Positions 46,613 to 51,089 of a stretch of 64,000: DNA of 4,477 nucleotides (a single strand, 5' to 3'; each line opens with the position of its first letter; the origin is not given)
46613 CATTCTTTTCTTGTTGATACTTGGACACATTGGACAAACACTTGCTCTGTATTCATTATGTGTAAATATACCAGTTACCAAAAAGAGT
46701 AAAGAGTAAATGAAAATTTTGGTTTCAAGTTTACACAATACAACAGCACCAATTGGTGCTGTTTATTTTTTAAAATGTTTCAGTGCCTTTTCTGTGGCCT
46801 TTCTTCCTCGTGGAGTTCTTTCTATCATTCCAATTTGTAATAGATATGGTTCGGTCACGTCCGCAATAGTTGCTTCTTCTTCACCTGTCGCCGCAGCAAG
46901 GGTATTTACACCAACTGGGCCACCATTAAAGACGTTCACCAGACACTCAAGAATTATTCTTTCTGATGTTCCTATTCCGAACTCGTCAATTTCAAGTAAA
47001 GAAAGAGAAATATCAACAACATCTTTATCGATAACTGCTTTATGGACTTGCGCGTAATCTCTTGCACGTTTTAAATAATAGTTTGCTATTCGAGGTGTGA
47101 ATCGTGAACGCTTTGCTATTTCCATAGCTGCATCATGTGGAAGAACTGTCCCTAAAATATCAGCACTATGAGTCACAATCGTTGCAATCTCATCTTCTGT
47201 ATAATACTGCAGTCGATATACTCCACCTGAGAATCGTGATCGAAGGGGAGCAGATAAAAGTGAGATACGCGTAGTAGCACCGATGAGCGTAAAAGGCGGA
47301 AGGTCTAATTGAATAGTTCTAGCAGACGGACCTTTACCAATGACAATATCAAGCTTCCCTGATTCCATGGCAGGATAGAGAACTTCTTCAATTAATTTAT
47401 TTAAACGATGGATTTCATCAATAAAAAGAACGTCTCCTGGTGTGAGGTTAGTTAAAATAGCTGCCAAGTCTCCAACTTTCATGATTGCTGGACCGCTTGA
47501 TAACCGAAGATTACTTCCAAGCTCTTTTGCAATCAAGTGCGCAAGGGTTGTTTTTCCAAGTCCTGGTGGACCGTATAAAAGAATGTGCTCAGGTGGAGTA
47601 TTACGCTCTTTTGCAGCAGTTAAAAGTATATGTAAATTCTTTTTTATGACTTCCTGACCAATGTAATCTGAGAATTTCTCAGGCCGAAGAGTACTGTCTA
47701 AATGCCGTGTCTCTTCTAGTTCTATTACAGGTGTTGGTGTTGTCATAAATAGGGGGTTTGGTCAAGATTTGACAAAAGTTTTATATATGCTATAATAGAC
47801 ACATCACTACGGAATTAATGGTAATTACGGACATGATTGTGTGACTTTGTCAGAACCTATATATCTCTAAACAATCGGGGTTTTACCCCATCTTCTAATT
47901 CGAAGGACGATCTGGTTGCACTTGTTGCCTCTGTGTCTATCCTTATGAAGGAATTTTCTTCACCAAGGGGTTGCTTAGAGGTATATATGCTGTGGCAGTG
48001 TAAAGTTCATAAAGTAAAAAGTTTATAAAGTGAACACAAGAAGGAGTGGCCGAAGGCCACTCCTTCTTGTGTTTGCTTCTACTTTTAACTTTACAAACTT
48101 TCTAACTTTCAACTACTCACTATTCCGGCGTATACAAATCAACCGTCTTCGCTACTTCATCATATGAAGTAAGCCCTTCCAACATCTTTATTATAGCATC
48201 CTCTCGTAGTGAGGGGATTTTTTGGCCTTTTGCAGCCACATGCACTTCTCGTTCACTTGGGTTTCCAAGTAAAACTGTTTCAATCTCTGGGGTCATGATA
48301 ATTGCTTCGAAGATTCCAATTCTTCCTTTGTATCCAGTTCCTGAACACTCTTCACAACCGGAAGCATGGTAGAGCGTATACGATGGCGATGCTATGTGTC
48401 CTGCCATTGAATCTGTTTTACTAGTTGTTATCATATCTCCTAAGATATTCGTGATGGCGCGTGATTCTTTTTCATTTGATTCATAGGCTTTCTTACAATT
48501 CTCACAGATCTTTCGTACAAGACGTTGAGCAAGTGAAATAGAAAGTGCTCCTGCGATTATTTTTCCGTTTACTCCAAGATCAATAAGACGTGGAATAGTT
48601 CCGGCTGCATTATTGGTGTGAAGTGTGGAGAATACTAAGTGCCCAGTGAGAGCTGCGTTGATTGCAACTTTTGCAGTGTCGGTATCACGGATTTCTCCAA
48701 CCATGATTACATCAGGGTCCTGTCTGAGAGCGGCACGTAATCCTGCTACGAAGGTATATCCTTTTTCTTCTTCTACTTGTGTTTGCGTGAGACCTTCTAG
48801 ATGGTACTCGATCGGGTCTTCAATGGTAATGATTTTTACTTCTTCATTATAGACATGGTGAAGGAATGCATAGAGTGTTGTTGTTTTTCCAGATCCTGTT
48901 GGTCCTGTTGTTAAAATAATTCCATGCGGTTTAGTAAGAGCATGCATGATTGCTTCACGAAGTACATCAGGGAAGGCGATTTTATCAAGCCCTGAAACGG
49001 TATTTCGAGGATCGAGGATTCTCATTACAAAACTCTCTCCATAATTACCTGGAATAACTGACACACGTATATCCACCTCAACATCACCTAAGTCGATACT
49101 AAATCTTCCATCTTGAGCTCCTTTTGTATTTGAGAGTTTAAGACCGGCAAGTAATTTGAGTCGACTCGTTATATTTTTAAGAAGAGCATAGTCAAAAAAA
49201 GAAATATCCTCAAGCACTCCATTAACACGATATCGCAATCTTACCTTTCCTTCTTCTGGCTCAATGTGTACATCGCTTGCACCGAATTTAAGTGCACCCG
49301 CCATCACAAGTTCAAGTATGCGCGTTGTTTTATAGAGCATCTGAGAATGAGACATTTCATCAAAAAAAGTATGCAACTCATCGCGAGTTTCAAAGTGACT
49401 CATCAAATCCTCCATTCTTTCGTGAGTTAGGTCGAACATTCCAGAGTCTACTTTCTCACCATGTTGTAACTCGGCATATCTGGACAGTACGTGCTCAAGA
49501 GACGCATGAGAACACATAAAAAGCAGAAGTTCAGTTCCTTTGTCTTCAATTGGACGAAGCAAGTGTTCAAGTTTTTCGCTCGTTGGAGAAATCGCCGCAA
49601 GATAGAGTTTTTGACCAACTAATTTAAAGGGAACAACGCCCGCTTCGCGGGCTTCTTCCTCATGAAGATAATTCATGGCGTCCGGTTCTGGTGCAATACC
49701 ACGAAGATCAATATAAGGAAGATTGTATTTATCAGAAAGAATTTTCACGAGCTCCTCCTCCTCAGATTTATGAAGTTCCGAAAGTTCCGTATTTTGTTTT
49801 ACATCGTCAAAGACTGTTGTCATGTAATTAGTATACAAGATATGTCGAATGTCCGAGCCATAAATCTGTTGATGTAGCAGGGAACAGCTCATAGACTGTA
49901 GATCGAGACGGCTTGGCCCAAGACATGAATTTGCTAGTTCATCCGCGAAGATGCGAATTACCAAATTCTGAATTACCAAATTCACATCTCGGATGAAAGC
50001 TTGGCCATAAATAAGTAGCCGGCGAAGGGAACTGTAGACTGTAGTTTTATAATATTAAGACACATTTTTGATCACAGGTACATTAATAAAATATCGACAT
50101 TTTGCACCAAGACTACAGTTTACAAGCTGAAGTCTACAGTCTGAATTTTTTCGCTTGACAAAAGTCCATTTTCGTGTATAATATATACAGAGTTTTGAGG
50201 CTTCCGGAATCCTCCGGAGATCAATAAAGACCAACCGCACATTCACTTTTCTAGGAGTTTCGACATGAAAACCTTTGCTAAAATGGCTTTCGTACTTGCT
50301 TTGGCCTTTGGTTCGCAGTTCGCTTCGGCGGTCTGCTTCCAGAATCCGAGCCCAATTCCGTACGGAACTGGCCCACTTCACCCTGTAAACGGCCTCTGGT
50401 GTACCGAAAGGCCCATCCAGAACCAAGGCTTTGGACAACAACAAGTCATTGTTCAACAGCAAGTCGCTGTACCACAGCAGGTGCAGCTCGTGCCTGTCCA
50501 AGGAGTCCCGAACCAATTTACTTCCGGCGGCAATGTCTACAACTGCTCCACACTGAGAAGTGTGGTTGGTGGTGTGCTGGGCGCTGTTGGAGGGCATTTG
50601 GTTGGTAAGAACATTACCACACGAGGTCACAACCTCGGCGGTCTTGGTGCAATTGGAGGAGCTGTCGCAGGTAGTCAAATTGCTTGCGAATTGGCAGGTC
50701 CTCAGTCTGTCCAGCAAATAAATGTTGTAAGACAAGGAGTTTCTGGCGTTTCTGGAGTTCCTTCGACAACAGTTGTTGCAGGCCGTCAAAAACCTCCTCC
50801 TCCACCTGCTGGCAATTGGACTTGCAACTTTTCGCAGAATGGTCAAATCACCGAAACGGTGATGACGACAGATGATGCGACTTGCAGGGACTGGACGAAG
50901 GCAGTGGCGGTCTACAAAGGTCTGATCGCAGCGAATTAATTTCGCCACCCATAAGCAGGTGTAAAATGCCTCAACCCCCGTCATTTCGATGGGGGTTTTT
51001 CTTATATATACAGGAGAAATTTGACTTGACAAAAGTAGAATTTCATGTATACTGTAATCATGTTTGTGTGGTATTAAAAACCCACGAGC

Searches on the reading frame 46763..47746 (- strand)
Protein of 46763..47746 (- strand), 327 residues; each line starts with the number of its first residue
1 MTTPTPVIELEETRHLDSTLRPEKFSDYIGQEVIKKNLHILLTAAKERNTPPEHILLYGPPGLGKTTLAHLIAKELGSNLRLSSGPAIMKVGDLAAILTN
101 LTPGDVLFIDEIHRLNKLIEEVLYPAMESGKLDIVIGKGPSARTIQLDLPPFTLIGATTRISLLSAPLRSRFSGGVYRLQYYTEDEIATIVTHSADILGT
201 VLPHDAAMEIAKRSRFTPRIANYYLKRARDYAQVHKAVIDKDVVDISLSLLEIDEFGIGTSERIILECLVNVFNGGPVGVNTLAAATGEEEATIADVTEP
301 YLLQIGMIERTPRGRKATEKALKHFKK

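Call 6: search_protein_families(library=pfam, proteins=[window:46763-47746:-], max_evalue=0.1)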
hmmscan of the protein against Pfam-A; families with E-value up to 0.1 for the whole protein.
window:46763-47746:- (327 aa): 41 families (the best 25 are shown)
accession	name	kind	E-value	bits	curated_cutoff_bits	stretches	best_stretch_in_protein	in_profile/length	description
PF05496.18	RuvB_N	-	7.5e-72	240.7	27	1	20-173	1-154/159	Holliday junction DNA helicase RuvB P-loop domain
PF05491.19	RuvB_C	-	1.6e-22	79.7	24.7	1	256-326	2-72/72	RuvB C-terminal winged helix domain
PF17864.7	AAA_lid_4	-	1.8e-22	79.3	27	1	182-254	1-74/74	RuvB AAA lid domain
PF00004.35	AAA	-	1.1e-19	71.6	21.2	1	55-173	1-124/131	ATPase family associated with various cellular activities (AAA)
PF07728.20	AAA_5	-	1.8e-10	41.4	22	1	54-172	1-139/139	AAA domain (dynein-related subfamily)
PF06068.19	TIP49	-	6.1e-07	29.4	23.8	1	16-81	13-79/347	TIP49 P-loop domain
PF13191.12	AAA_16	-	1.9e-05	25.7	32.6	1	41-79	15-51/167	AAA ATPase domain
PF01078.27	Mg_chelatase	-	3.3e-05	23.8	20.3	1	26-73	3-43/207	Magnesium chelatase, subunit ChlI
PF00910.28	RNA_helicase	-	5e-05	24.2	21.5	1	55-129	1-77/105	RNA helicase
PF13173.12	AAA_14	-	5.5e-05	23.6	27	1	55-136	5-95/129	AAA domain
PF13401.12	AAA_22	-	0.00018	22.3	27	1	53-77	6-30/130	AAA domain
PF03215.21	Rad17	-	0.0011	19.3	23.8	1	46-90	39-83/186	Rad17 P-loop domain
PF20720.3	nSTAND3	-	0.0011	19.2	27.2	1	53-110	18-72/155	Novel STAND NTPase 3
PF00493.29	MCM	-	0.0013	18.3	23.3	0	25-133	23-151/224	MCM P-loop domain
PF13671.12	AAA_33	-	0.0024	18.6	27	1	55-93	2-39/143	AAA domain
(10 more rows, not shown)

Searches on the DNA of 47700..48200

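Call 68: search_rna_families(source=window, start=47700, end=48200, threshold=evalue, max_evalue=1)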
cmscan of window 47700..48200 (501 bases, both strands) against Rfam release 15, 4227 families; matches with E-value up to 1: 9.
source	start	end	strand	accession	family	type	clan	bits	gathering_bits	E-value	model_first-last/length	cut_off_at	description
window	48022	48088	+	RF00834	mir-268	Gene; miRNA;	-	29.3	47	0.0016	1-89/89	no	mir-268 microRNA precursor family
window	48011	48109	-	RF03522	mir-4850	Gene; miRNA;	-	28.1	93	0.0011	1-89/89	no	mir-4850 microRNA precursor family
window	48025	48082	-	RF04199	MIR6027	Gene; miRNA;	-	27.8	95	0.00077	1-159/159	no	MIR6027 microRNA precursor family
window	48018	48092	+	RF03522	mir-4850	Gene; miRNA;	-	27.4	93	0.0017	1-89/89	no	mir-4850 microRNA precursor family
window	48017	48084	-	RF00834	mir-268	Gene; miRNA;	-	26.6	47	0.0089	1-89/89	no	mir-268 microRNA precursor family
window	48031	48075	+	RF04195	MIR6217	Gene; miRNA;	-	23.8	110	0.0037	1-228/228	no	MIR6217 microRNA precursor family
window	48026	48078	-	RF02907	patAB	Cis-reg; leader;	-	20.6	92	0.86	1-57/57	no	patAB leader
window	48036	48070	-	RF03383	mir-1976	Gene; miRNA;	-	19.2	71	0.31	1-52/52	no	mir-1976 microRNA precursor family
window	47999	48094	-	RF02749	Ncrwmel02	Gene; sRNA;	-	18.1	290.8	0.031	1-251/251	no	Wolbachia sRNA mel02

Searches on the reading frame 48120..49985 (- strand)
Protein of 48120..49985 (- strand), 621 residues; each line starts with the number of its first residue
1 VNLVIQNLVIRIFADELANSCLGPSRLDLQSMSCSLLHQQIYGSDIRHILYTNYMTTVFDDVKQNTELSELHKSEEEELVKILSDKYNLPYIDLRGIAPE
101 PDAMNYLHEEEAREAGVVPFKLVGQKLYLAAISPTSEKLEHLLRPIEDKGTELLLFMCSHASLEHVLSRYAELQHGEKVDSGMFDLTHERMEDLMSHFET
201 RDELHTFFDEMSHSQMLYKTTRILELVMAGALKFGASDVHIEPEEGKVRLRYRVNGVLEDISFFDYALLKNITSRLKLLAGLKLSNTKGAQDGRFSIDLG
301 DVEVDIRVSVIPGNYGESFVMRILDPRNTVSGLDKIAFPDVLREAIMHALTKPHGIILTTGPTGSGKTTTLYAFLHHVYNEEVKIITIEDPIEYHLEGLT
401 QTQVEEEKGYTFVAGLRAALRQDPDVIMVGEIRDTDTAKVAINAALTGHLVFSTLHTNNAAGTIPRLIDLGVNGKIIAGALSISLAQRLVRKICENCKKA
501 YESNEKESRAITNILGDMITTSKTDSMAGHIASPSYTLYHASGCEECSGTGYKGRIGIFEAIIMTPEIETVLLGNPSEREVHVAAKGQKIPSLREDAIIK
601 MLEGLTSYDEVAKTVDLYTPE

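Call 6: search_protein_families(library=pfam, proteins=[window:48120-49985:-], max_evalue=0.1)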
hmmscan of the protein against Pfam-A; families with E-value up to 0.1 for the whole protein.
window:48120-49985:- (621 aa): 22 families
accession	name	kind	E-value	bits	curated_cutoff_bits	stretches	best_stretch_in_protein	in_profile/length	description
PF00437.27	T2SSE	-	1.8e-113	379.4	24.9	1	221-612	9-369/370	Type II/IV secretion system protein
PF05157.20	MshEN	-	3e-08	34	23.1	1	87-175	1-88/90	MshEN domain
PF20720.3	nSTAND3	-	8.6e-05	22.7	27.2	1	349-392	13-55/155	Novel STAND NTPase 3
PF25199.1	nSTAND_NTPase5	-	0.00034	20.9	34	1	349-401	36-89/145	Novel STAND NTPase 5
PF13604.12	AAA_30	-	0.00058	20.1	27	1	343-385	7-49/191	AAA domain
PF13173.12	AAA_14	-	0.00072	20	27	1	355-399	3-48/129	AAA domain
PF13086.12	AAA_11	-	0.0024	18.1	27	1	343-381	7-44/257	AAA domain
PF13401.12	AAA_22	-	0.0047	17.7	27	1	353-390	4-41/130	AAA domain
PF12775.13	AAA_7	-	0.0058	16.6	25.8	1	344-388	23-67/181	P-loop containing dynein motor region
PF13191.12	AAA_16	-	0.023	15.6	32.6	1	353-394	24-62/167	AAA ATPase domain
PF02562.22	PhoH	-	0.023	14.6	27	1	345-422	11-89/205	PhoH-like protein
PF13555.12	AAA_29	-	0.024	14.8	27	1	352-374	20-42/61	P-loop containing region of AAA domain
PF02399.21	Herpes_ori_bp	-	0.026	13.1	20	0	353-386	48-82/820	Origin of replication binding protein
PF13481.12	AAA_25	-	0.044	13.8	27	0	343-378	22-57/195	AAA domain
PF13476.12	AAA_23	-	0.045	14.8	27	0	354-374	19-39/201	AAA domain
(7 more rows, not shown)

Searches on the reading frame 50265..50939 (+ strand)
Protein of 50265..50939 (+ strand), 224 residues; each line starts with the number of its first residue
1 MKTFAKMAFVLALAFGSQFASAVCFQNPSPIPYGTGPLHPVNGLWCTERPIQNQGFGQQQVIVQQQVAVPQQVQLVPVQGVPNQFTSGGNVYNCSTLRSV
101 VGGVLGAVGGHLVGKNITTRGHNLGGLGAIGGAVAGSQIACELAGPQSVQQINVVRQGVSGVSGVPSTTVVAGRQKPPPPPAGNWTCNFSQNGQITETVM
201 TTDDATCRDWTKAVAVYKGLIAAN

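Call 6: search_protein_families(library=pfam, proteins=[window:50265-50939:+], max_evalue=0.1)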
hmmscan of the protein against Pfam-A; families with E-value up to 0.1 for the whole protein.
window:50265-50939:+ (224 aa): 2 families
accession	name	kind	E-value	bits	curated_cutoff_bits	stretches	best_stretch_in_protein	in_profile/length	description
PF05433.20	Rick_17kDa_Anti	-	0.016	15.5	24.2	1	100-139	4-42/43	Glycine zipper 2TM domain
PF13441.11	Gly-zipper_YMGG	-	0.026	14.7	28.9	1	100-139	8-42/45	YMGG-like Gly-zipper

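Call 7: search_protein_families(library=ncbifam, proteins=[window:50265-50939:+], max_evalue=0.1)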
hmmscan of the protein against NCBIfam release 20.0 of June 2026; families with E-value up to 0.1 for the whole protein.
window:50265-50939:+ (224 aa): 0 families
